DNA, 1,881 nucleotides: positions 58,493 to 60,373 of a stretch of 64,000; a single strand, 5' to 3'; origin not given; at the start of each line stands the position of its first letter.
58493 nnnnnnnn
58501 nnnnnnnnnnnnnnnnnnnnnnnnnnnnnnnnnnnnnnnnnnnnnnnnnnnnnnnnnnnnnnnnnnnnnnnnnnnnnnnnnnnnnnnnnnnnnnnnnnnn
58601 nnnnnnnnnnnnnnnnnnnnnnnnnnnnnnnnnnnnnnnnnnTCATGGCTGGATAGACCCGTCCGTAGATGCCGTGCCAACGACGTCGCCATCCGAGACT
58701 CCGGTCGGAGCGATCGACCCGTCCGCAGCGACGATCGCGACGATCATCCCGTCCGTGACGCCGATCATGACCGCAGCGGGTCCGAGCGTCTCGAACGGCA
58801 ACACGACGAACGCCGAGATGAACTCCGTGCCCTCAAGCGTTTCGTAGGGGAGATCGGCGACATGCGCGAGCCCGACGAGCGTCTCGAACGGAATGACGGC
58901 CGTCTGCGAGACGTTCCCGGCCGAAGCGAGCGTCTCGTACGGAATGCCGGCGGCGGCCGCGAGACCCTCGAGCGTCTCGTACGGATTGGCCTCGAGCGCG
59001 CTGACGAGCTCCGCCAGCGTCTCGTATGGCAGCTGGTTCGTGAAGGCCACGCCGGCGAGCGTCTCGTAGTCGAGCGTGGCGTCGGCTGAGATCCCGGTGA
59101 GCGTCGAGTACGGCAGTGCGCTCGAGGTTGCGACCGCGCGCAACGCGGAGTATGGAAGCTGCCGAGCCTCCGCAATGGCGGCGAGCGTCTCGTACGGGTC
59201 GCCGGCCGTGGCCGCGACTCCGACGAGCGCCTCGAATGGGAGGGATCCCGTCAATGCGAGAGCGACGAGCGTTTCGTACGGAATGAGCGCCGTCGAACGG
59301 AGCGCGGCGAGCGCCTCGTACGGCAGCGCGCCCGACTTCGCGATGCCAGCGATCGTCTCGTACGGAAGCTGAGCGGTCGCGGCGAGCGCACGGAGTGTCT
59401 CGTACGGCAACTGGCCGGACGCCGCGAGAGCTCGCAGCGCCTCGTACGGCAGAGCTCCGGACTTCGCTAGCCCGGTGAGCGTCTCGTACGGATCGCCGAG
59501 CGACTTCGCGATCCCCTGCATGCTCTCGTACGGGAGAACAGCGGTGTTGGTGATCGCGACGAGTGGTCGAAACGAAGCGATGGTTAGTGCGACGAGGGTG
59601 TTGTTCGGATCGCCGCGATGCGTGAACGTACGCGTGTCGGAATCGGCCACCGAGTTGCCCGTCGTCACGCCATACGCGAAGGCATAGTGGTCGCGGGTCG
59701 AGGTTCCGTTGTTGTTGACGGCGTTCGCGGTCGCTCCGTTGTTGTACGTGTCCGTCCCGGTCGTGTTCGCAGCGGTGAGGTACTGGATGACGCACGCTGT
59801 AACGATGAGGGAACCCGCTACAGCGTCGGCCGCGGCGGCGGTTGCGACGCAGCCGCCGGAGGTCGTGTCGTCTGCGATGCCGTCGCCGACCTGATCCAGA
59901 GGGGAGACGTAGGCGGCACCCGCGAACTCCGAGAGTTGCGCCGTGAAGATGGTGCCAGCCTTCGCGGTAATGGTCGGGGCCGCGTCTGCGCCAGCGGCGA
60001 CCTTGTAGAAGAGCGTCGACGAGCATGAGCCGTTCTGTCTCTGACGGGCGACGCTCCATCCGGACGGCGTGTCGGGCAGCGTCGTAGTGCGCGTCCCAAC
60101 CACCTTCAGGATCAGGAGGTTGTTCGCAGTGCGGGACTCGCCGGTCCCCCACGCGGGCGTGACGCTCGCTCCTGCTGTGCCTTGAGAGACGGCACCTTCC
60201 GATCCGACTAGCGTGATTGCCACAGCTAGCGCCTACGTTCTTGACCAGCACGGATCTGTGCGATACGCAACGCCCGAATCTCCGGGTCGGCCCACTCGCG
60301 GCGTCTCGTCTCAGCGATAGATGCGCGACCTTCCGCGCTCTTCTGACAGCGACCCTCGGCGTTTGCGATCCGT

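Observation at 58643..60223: Structural protein built from about 18 tandem 14-residue LPYETL repeats (42-bp DNA periodicity)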

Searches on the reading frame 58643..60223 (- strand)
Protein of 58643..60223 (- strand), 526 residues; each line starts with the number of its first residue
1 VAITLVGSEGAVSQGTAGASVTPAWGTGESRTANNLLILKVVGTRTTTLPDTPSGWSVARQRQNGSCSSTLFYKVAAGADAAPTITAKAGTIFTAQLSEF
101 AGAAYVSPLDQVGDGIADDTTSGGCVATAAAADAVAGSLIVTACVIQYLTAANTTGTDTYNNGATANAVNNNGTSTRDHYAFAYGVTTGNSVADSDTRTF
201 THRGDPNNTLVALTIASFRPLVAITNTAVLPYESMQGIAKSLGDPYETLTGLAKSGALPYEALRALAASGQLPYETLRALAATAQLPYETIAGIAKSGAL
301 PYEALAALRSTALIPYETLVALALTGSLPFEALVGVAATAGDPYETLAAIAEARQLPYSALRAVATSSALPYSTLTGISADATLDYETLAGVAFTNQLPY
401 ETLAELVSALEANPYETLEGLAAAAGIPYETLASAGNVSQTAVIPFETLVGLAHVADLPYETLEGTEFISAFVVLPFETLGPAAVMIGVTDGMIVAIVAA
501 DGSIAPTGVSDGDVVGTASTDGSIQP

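Call 3: search_protein_families(library=pfam, proteins=[window:58643-60223:-], max_evalue=1)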
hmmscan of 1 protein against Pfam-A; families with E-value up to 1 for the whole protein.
window:58643-60223:- (526 aa): 4 families
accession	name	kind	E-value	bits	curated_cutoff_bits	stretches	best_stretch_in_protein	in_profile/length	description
PF01476.26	LysM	-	0.00049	20.4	20.9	0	416-445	7-36/43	LysM domain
PF20306.3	Sp-DndD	-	0.046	14.3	27.2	0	345-363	4-22/51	Small protein found in certain Dnd DNA modification systems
PF20432.4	Xre-like-HTH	-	0.14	12.9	25.8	0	257-280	9-32/63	Antitoxin Xre-like helix-turn-helix domain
PF19522.4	DUF6052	-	0.52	11.1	25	0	240-265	13-36/61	Family of unknown function (DUF6052)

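Call 4: search_protein_families(library=phrogs, proteins=[window:58643-60223:-], max_evalue=0.01)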
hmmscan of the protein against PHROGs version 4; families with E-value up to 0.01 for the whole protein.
window:58643-60223:- (526 aa): 3 families
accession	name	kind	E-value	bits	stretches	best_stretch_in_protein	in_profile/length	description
phrog_9425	-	transcription regulation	1e-07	32.6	0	409-434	15-39/72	transcriptional repressor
phrog_6079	-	tail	0.00027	20.7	0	334-408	57-133/605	tail protein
phrog_1864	-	unknown function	0.0068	17.3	0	223-260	11-48/73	-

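Call 5: search_dna_similar(collection=phages, mode=protein, query=window:58643-60223:-, max_rows=30)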
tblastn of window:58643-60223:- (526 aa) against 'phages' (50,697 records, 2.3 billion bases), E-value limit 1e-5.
No match.

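Call 11: find_homologous_proteins(query=window:58643-60223:-, max_evalue=0.001)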
Query window:58643-60223:- (526 aa): 12 proteins with E <= 0.001 among 8000 candidates.
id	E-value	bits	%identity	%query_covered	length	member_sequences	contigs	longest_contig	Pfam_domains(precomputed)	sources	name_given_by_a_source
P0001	1.0e-89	320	39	94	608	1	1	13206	-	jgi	jgi:hypothetical protein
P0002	3.7e-81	292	44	81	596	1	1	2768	-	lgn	-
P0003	7.7e-79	284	40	90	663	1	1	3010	-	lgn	-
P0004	5.6e-50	189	56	39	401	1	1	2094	-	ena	-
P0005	7.0e-43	165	50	42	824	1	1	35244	-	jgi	jgi:hypothetical protein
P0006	1.1e-42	165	50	42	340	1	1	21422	-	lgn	-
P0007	1.2e-39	155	53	37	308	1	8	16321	-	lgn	-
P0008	1.5e-37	148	47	42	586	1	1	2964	-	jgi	-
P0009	7.7e-36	142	33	50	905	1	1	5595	PF13385.14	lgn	-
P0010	8.6e-36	142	51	39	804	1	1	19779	-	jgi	jgi:hypothetical protein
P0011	5.4e-32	129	44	46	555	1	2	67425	-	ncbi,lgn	-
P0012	2.8e-28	117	47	36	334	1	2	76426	-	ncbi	-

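Call 14: find_encoding_contigs(protein=P0011, flank=10000, max_places=2)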
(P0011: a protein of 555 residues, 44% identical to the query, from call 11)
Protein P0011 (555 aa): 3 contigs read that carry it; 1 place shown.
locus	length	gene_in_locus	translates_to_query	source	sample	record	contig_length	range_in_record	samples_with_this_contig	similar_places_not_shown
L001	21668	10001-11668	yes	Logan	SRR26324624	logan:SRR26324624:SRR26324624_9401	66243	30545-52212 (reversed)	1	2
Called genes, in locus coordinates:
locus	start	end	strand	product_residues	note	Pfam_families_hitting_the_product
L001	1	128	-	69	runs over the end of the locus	-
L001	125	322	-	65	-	-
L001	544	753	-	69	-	-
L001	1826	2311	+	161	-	-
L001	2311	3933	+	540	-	-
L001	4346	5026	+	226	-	-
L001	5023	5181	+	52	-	-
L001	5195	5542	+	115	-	-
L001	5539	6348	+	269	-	-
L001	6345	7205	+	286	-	-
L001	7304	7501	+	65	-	-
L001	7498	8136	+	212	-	-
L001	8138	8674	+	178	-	-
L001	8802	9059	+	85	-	-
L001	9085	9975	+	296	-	-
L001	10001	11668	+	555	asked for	-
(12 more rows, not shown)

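Call 15: find_encoding_contigs(protein=P0001, flank=10000, max_places=2)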
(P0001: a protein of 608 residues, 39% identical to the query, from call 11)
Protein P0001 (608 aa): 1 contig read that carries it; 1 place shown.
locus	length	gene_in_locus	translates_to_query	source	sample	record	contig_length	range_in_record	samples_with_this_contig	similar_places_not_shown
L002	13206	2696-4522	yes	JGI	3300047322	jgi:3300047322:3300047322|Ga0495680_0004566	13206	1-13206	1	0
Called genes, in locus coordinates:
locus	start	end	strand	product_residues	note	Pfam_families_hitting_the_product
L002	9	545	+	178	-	-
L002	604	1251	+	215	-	-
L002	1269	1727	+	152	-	-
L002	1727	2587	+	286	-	-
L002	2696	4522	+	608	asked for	-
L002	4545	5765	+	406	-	-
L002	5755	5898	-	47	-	-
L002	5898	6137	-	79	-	-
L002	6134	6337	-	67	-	-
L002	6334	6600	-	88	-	-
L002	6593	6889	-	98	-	-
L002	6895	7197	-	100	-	-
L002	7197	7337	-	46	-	-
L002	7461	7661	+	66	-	-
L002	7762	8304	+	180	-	-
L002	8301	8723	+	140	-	PF04883:HK97-gp10_like (weak)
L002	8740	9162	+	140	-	-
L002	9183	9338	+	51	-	-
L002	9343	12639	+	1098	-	-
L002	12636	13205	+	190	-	?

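Call 17: search_protein_families(library=phrogs, proteins=[P0009, P0011, P0005, P0001], max_evalue=0.01)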
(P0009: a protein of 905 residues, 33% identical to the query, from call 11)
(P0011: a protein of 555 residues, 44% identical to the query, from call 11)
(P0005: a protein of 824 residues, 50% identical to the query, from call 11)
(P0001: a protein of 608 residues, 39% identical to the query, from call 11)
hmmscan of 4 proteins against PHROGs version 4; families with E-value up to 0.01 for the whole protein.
P0009 (905 aa): 1 family
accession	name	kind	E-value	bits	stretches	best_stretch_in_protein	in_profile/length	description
phrog_6079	-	tail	2.8e-09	37.1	2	653-770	65-180/605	tail protein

P0011 (555 aa): 0 families

P0005 (824 aa): 0 families

P0001 (608 aa): 0 families

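Call 28: find_encoding_contigs(protein=P0012, flank=10000, max_places=2)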
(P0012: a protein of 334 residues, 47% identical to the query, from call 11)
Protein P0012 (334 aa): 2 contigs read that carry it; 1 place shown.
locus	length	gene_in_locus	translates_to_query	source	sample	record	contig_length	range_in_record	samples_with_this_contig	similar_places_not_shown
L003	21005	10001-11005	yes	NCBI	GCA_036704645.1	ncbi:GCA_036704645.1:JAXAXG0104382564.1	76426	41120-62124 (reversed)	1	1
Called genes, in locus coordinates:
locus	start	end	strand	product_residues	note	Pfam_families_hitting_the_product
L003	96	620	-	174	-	-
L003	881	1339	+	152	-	-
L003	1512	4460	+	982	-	-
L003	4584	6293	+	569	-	-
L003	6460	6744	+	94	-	-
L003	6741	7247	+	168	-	-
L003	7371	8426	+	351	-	-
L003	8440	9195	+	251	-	PF04230:PS_pyruv_trans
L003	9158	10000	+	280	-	PF02709:Glyco_transf_7C (weak)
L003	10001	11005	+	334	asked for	-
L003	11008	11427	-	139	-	-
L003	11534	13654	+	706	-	-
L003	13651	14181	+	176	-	PF13489:Methyltransf_23 (weak), PF08241:Methyltransf_11 (weak), PF13649:Methyltransf_25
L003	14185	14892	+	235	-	-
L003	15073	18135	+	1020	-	-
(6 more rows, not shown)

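Call 29: find_encoding_contigs(protein=P0005, flank=10000, max_places=1)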
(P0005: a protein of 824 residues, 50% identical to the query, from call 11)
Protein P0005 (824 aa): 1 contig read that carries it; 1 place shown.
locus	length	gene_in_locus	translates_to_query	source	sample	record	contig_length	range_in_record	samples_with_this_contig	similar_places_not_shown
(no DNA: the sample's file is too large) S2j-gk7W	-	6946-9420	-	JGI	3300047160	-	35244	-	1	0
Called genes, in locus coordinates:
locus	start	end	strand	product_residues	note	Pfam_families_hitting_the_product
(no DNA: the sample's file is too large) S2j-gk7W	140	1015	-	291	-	PF17338:GP88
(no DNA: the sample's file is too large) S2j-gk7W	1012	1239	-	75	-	-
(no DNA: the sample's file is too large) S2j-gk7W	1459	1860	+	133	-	-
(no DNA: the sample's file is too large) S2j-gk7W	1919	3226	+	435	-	-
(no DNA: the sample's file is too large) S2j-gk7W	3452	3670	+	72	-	-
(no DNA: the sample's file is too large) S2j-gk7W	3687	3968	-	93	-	-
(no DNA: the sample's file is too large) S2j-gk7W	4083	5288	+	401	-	PF04860:Phage_portal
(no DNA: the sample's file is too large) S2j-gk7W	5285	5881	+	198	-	PF04586:Peptidase_S78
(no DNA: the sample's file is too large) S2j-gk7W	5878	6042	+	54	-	-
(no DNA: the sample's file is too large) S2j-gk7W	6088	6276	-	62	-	-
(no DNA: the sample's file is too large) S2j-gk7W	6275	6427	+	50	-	-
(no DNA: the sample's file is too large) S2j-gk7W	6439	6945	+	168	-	PF13489:Methyltransf_23 (weak), PF08241:Methyltransf_11, PF13649:Methyltransf_25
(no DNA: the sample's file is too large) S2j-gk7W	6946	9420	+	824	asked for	-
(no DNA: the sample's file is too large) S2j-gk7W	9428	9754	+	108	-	-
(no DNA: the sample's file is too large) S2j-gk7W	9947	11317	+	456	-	PF25209:Phage_capsid_4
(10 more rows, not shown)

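Call 30: find_encoding_contigs(protein=P0009, flank=10000, max_places=1)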
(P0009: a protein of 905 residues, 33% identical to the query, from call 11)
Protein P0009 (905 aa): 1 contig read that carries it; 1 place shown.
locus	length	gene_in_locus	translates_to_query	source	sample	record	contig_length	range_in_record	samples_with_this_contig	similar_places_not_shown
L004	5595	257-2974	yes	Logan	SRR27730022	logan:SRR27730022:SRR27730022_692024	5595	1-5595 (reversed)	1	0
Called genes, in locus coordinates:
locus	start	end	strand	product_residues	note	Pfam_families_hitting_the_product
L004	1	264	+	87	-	?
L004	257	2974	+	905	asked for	PF13385:Laminin_G_3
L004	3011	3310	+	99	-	-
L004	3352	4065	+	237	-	PF01551:Peptidase_M23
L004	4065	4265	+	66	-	-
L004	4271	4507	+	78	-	-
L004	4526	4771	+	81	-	PF16945:Phage_r1t_holin (weak)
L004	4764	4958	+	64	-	-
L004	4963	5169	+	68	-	-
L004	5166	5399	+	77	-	-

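Call 36: predict_structure(alignment_id=A3)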
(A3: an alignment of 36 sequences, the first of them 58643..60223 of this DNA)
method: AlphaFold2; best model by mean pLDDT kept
length: 526 residues; sequences in the alignment: 36
mean_pLDDT: 67.7   pTM: 0.50
mean pLDDT of the five models: 67.7, 67.7, 67.6, 67.5, 64.9
residues with pLDDT >= 90: 189; 70-90: 27; 50-70: 160; < 50: 150
segments of 3 or more residues with pLDDT < 50: 242-260, 270-272, 312-314, 392-394, 396-401, 432-526
pLDDT, mean of each block of 10 residues (from residue 1): 92 97 93 96 96 98 97 96 97 98 96 90 86 96 94 91 96 93 97 96 77 98 65 50 45 39 51 52 55 55 52 50 54 56 61 61 60 62 52 45 57 60 63 39 35 35 35 35 33 36 37 39 39
secondary structure, 60 per line:
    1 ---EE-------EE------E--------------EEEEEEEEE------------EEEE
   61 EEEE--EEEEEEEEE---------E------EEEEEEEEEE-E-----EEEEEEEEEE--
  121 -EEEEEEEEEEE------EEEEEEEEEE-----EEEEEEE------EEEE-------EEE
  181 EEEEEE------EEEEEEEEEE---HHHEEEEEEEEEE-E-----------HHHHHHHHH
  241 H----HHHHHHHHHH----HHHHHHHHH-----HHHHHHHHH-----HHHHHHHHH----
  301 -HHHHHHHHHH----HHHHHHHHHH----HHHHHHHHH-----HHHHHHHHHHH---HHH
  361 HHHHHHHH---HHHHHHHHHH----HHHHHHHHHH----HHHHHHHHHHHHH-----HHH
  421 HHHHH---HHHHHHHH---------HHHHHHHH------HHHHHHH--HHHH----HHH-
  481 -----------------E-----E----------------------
elements in order: E36-44 E57-64 E67-75 E92-101 E109-118 E122-132 E139-148 E154-160 E167-170 E178-186 E193-202 E209-218 H232-241 H246-255 H260-268 H274-282 H288-296 H302-311 H316-325 H330-338 H344-354 H358-368 H372-381 H386-395 H400-412 H418-425 H429-436 H446-453 H460-466 H469-472

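Call 40: fold_search(model_id=the predicted structure, library=pdb)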
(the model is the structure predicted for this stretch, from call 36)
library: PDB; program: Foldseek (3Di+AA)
matches with E <= 10: 421; with E <= 0.001: 0
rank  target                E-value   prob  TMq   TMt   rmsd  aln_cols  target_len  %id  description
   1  1apn_B                1.3e-02  0.09  0.08  0.14  17.9       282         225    6  THE CRYSTALLOGRAPHIC STRUCTURE OF METAL-FREE CONCANAVALIN A AT 2.5 ANGSTROMS RESOLUTION (released 1996-04-03)
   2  9ev7_C                1.5e-02  0.11  0.11  0.12  29.3       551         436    8  3DFlex refinement of the CryoEM structure of DeCLIC nanodisc with 10mM EDTA in asym state (released 2025-04-09)
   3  1ens_A                2.1e-02  0.07  0.09  0.14  17.6       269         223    7  CRYSTALS OF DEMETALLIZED CONCANAVALIN A SOAKED WITH COBALT HAVING A COBALT ION BOUND IN THE S1 SITE (released 1996-08-17)
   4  1dq4_A                3.2e-02  0.06  0.08  0.13  18.0       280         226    6  A transient unlocked concanavalin A structure with MN2+ bound in the transition metal ion binding site S1 and an empty (released 2000-01-19)
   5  4llf_A                3.4e-02  0.28  0.14  0.23  19.7       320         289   12  Crystal structure of Cucumber Necrosis Virus (released 2013-10-30)
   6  7ah9_5N               3.4e-02  0.02  0.06  0.06  27.5       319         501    9  Substrate-engaged type 3 secretion system needle complex from Salmonella enterica typhimurium - SpaR state 1 (released 2021-03-17)
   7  7nsn_A                4.2e-02  0.18  0.13  0.06  20.2       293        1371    8  Multi-domain GH92 alpha-1,2-mannosidase from Neobacillus novalis: mannoimidazole complex (released 2022-09-21)
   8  7xpg_A                4.4e-02  0.04  0.07  0.07  26.9       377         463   12  Cryo-EM structure of the T=3 lake sinai virus 1 (delta-N48) virus-like capsid at pH 6.5 (released 2023-02-08)
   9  1dq4_B                5.2e-02  0.06  0.08  0.13  17.9       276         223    6  A transient unlocked concanavalin A structure with MN2+ bound in the transition metal ion binding site S1 and an empty (released 2000-01-19)
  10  1apn_A                5.5e-02  0.06  0.08  0.13  18.2       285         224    7  THE CRYSTALLOGRAPHIC STRUCTURE OF METAL-FREE CONCANAVALIN A AT 2.5 ANGSTROMS RESOLUTION (released 1996-04-03)
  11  1ens_B                6.5e-02  0.06  0.09  0.15  18.8       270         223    8  CRYSTALS OF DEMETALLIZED CONCANAVALIN A SOAKED WITH COBALT HAVING A COBALT ION BOUND IN THE S1 SITE (released 1996-08-17)
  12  6b4s_A                6.8e-02  0.08  0.11  0.15  18.9       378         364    7  Crystal Structure of Brazil nut (Bertholletia excelsa) allergen Ber e 2 (released 2018-12-12)
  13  1enq_A                8.5e-02  0.04  0.08  0.13  17.7       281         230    6  CO-CRYSTALS OF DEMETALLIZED CONCANAVALIN A WITH ZINC HAVING A ZINC ION BOUND IN THE S1 SITE (released 1996-08-17)
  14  1enq_B                9.0e-02  0.04  0.08  0.12  16.8       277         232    8  CO-CRYSTALS OF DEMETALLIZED CONCANAVALIN A WITH ZINC HAVING A ZINC ION BOUND IN THE S1 SITE (released 1996-08-17)
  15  4aw7_A                1.0e-01  0.18  0.15  0.14  13.3       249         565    7  BpGH86A: A beta-porphyranase of glycoside hydrolase family 86 from the human gut bacterium Bacteroides plebeius (released 2012-07-25)
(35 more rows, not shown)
